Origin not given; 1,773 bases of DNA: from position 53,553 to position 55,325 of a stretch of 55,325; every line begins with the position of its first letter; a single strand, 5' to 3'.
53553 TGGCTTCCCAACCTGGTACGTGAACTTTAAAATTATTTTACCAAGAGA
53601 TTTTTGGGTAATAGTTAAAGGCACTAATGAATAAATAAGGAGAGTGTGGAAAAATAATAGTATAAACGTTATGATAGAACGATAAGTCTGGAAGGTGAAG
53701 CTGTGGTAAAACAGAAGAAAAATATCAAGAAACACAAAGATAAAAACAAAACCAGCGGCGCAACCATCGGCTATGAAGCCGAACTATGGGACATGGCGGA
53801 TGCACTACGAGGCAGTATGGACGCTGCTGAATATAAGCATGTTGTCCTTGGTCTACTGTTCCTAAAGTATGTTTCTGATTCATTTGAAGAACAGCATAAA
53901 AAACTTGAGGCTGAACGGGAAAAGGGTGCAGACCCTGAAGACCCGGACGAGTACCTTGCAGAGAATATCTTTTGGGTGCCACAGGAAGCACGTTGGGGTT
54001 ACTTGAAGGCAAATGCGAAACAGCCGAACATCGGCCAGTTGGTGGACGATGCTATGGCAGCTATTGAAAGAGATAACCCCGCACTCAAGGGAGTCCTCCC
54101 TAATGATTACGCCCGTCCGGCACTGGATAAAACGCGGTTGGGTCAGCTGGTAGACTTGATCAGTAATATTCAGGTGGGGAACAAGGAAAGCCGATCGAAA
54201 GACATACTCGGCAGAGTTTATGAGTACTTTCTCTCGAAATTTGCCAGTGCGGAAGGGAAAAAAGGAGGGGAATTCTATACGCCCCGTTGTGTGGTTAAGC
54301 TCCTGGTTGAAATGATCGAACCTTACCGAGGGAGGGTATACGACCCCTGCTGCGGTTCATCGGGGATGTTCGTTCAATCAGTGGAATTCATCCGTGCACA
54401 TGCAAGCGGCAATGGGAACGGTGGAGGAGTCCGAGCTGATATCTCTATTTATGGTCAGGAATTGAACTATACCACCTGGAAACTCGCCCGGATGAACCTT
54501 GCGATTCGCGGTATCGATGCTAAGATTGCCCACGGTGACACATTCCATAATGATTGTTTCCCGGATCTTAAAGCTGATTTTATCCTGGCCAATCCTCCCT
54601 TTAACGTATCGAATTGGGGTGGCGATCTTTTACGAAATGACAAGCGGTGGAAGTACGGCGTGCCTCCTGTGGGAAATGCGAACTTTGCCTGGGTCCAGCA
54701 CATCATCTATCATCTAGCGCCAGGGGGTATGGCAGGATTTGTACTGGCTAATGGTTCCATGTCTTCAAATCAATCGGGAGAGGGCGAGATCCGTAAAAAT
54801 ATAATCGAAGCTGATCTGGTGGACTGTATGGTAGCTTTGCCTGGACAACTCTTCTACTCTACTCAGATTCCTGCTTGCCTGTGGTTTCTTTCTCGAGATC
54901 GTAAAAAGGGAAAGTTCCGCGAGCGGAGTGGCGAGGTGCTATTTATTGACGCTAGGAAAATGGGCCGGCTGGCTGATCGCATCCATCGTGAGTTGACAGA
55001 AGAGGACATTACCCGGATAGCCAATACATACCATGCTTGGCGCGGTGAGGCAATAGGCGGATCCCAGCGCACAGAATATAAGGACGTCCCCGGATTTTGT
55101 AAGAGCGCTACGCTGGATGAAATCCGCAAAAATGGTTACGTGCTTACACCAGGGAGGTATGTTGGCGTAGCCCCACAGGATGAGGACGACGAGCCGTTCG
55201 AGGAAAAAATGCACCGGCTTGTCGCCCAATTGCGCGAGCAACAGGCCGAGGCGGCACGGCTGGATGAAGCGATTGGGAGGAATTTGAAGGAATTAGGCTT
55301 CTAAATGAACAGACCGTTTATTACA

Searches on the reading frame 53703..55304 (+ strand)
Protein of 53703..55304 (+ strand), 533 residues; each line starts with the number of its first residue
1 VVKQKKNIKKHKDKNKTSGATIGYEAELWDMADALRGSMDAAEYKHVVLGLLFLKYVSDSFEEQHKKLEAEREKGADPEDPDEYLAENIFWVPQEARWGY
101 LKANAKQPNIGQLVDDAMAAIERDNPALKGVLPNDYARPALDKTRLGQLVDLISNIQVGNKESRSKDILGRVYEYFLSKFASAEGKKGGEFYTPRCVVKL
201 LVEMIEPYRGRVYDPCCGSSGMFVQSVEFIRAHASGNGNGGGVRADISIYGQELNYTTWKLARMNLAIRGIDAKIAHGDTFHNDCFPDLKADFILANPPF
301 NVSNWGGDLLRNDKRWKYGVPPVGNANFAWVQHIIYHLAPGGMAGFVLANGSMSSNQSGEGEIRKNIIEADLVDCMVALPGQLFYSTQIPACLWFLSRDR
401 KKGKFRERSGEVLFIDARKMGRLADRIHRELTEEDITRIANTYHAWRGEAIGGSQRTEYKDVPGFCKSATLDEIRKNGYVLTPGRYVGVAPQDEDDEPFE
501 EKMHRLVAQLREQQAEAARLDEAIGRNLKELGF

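Call 6: search_protein_families(library=pfam, proteins=[window:53703-55304:+])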
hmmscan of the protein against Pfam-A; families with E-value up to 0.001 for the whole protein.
window:53703-55304:+ (533 aa): 2 families
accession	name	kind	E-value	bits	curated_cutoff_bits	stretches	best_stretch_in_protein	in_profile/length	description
PF02384.22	N6_Mtase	-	4.2e-110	368.4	20.4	1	165-494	2-310/311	N-6 DNA Methylase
PF12161.14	HsdM_N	-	2.6e-29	103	24.5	1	25-152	2-134/135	HsdM N-terminal domain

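Call 7: search_protein_families(library=ncbifam, proteins=[window:53703-55304:+])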
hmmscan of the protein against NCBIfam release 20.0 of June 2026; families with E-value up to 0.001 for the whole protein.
window:53703-55304:+ (533 aa): 3 families
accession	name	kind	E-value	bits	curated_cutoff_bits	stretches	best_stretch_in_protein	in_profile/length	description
TIGR00497.1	hsdM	equivalog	4.8e-54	183.9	242.75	2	145-493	156-492/515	type I restriction-modification system subunit M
NF047738.1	antiphage_MADS2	equivalog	4.3e-13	48.4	720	1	186-235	308-358/654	methylation-associated defense system DNA methyltransferase MAD2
TIGR03534.1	RF_mod_PrmC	equivalog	1.6e-05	24.5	199.1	1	196-300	75-166/253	peptide chain release factor N(5)-glutamine methyltransferase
